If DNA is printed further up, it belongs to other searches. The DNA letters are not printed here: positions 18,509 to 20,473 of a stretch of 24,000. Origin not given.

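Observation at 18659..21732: Two-component system with a cNMP-domain kinase and a flavoenzyme-bodied response regulator (top candidate for an uncharacterised pathway)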

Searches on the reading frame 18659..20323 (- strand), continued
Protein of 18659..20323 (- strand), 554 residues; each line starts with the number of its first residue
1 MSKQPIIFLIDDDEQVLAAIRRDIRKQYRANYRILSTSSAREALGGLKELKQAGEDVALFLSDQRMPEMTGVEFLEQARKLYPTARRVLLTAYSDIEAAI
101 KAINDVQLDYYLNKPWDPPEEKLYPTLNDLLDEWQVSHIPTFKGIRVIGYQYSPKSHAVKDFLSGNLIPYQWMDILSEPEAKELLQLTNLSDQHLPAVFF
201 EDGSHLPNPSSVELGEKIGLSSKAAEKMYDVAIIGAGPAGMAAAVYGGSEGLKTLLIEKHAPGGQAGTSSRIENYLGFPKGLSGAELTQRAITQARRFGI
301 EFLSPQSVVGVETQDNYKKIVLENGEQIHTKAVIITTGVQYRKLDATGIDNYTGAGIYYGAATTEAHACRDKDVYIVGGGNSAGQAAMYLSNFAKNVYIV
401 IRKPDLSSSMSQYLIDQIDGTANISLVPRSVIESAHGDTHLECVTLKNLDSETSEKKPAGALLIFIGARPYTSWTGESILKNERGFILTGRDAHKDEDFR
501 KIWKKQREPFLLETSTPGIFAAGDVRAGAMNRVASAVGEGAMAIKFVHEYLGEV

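Call 46: search_protein_families(library=pfam, proteins=[L008:7654-7926:+, L008:2166-3323:+, L008:3403-4362:+, L039:5849-7234:-, L017:7877-9049:+, L006:1876-3459:+, L072:7893-9932:+, L072:4138-5982:+, L074:5546-5818:+, L074:2795-4381:+], max_evalue=0.001)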
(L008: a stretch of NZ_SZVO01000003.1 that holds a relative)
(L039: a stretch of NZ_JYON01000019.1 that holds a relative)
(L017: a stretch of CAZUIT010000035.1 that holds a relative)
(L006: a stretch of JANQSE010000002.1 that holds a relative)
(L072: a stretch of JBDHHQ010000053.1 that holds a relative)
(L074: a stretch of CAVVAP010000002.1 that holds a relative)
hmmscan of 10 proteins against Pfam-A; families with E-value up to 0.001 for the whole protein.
L008:7654-7926:+ (90 aa): 1 family
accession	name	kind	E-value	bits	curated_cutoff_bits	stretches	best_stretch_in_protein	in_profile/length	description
PF02148.25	zf-UBP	-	3.9e-12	46.7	22.7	1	23-88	1-59/63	Zn-finger in ubiquitin-hydrolases and other protein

L008:2166-3323:+ (385 aa): 2 families
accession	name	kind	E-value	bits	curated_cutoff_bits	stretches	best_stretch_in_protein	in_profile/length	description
PF03781.23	FGE-sulfatase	-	4.6e-25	89.2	23.3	1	177-308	7-125/255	Sulfatase-modifying factor enzyme 1-like domain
PF12867.12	DinB_2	-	1.8e-07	32.1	24.8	1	12-122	4-93/128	DinB superfamily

L008:3403-4362:+ (319 aa): 1 family
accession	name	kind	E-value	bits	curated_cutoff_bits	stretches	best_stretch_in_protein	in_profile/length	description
PF10017.15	Methyltransf_33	-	9.7e-96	320.8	23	1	12-318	1-303/304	Histidine-specific methyltransferase, SAM-dependent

L039:5849-7234:- (461 aa): 1 family
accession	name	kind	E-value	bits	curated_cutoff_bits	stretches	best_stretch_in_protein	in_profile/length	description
PF07228.17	SpoIIE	-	1.2e-56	192.2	25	1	267-460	3-191/192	Stage II sporulation protein E (SpoIIE)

L017:7877-9049:+ (390 aa): 2 families
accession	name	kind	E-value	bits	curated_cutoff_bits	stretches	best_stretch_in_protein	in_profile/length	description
PF03781.23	FGE-sulfatase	-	4.7e-27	95.7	23.3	1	179-309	7-122/255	Sulfatase-modifying factor enzyme 1-like domain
PF12867.12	DinB_2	-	3.5e-09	37.6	24.8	1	5-140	1-126/128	DinB superfamily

L006:1876-3459:+ (527 aa): 2 families
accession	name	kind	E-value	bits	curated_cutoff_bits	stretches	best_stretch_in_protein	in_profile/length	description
PF00999.27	Na_H_Exchanger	-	3.6e-33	115.4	26.2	1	11-338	6-363/375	Sodium/hydrogen exchanger, transmembrane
PF02254.24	TrkA_N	-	7.3e-22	78.3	23.8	1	379-494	1-116/116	TrkA-N domain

L072:7893-9932:+ (679 aa): 3 families
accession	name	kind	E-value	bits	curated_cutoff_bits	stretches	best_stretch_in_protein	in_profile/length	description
PF00999.27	Na_H_Exchanger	-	3.2e-48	164.9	26.2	1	25-387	3-370/375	Sodium/hydrogen exchanger, transmembrane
PF02254.24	TrkA_N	-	3.6e-17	63.2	23.8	1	424-538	1-115/116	TrkA-N domain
PF02148.25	zf-UBP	-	2.4e-11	44.1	22.7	1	614-678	1-57/63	Zn-finger in ubiquitin-hydrolases and other protein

L072:4138-5982:+ (614 aa): 6 families
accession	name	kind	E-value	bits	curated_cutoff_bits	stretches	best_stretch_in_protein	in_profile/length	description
PF13426.13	PAS_9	-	5.5e-27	94.5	27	2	29-136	3-103/103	PAS domain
PF02518.31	HATPase_c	-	2.5e-24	86.3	26.4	1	495-595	5-107/111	Histidine kinase-, DNA gyrase B-, and HSP90-like ATPase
PF00989.32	PAS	-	2.8e-24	85.7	22.6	2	20-134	4-113/113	PAS fold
PF08448.16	PAS_4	-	2e-17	63.8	23.1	2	157-271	3-110/110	PAS fold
PF12860.13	PAS_7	-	4.6e-09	36.9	27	0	157-273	3-114/115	PAS fold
PF13188.13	PAS_8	-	1.3e-08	34.8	21.8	0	151-195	3-47/65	PAS domain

L074:5546-5818:+ (90 aa): 1 family
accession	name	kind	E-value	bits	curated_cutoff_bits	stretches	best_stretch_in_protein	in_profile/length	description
PF02148.25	zf-UBP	-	8.4e-15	55.2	22.7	1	21-82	1-55/63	Zn-finger in ubiquitin-hydrolases and other protein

L074:2795-4381:+ (528 aa): 1 family
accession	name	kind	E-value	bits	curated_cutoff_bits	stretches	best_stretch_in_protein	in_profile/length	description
PF03781.23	FGE-sulfatase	-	3e-50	171.7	23.3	1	260-526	5-254/255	Sulfatase-modifying factor enzyme 1-like domain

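Call 49: find_related_loci(query=A2, collection=metagenome_contigs, flank=6000)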
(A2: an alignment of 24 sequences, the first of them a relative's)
Query A2 (553 aa) in metagenome_contigs; peptide patterns used: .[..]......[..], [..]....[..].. (x = any residue, [..] = any of these).
600 stretches matched a pattern (row limit reached: there are more); 594 encode a relative of the query (tblastn E <= 1e-3); the best 80 are kept; 80 distinct loci.
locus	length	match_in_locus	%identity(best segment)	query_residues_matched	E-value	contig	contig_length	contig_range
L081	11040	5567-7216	52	5-551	3e-178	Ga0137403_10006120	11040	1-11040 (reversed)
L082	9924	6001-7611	53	18-551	7e-172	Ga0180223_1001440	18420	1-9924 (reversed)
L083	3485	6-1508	53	52-551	8e-174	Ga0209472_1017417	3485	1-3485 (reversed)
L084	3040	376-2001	50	16-553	2e-171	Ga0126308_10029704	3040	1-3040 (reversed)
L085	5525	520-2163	48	9-553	6e-159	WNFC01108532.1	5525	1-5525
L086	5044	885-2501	51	18-551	7e-159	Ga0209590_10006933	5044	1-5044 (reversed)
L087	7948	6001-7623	50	18-553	2e-154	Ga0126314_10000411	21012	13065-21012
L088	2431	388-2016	46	16-553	7e-165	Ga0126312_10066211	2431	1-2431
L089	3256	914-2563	48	8-553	1e-160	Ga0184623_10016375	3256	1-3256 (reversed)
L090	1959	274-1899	47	16-553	1e-165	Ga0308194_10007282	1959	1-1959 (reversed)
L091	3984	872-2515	51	9-553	5e-158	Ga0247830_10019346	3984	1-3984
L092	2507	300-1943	47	9-553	3e-162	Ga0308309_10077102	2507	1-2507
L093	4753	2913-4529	48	19-553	8e-155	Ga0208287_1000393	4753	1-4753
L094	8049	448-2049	48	19-553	5e-151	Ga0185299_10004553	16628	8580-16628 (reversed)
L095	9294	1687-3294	49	18-553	4e-151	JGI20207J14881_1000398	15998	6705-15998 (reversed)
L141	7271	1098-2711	45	17-550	2e-134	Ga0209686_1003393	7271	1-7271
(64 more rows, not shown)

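Call 66: search_protein_families(library=pfam, proteins=[L141:3085-3678:+, L070:1229-1903:-, L086:3547-4623:+], max_evalue=0.001)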
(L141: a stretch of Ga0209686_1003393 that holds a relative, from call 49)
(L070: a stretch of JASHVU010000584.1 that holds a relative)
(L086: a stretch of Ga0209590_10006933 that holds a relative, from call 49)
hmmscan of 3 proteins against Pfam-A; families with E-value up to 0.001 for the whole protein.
L141:3085-3678:+ (197 aa): 1 family
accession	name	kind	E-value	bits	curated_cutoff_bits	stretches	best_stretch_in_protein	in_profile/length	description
PF00210.30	Ferritin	-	1e-27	97.2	24.5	1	49-193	2-141/142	Ferritin-like domain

L070:1229-1903:- (224 aa): 1 family
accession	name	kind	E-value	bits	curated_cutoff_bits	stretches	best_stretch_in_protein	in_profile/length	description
PF00196.25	GerE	-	4e-10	39.6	23.5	1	142-196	2-56/57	Bacterial regulatory proteins, luxR family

L086:3547-4623:+ (358 aa): 8 families
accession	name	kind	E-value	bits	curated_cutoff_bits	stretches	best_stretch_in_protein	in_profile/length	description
PF00158.32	Sigma54_activat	-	2.1e-70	236.2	20.2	1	47-214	1-168/168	Sigma-54 interaction domain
PF25601.1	AAA_lid_14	-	2.1e-22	79.1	27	1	219-285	1-67/87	AAA+ ATPase lid domain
PF14532.12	Sigma54_activ_2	-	2.6e-20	73.5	25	1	48-218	1-138/138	Sigma-54 interaction domain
PF02954.25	HTH_8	-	2.6e-07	30.7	22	1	305-349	1-42/42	Bacterial regulatory protein, Fis family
PF07728.20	AAA_5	-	8.5e-06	26.3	22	1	71-189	2-123/139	AAA domain (dynein-related subfamily)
PF13191.12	AAA_16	-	0.00031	21.7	32.6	0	48-107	3-63/167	AAA ATPase domain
PF00004.35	AAA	-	0.00076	20.4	21.2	0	71-189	1-110/131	ATPase family associated with various cellular activities (AAA)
PF01078.27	Mg_chelatase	-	0.00084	19.2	20.3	0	126-188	93-157/207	Magnesium chelatase, subunit ChlI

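Call 74: search_protein_families(library=padloc, proteins=[window:18659-20323:-, P0293, L008:7654-7926:+], max_evalue=0.001)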
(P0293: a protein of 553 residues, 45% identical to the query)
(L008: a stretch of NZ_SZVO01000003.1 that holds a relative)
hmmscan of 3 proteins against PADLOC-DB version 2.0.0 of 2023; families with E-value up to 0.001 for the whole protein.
window:18659-20323:- (554 aa): 0 families

P0293 (553 aa): 0 families

L008:7654-7926:+ (90 aa): 0 families
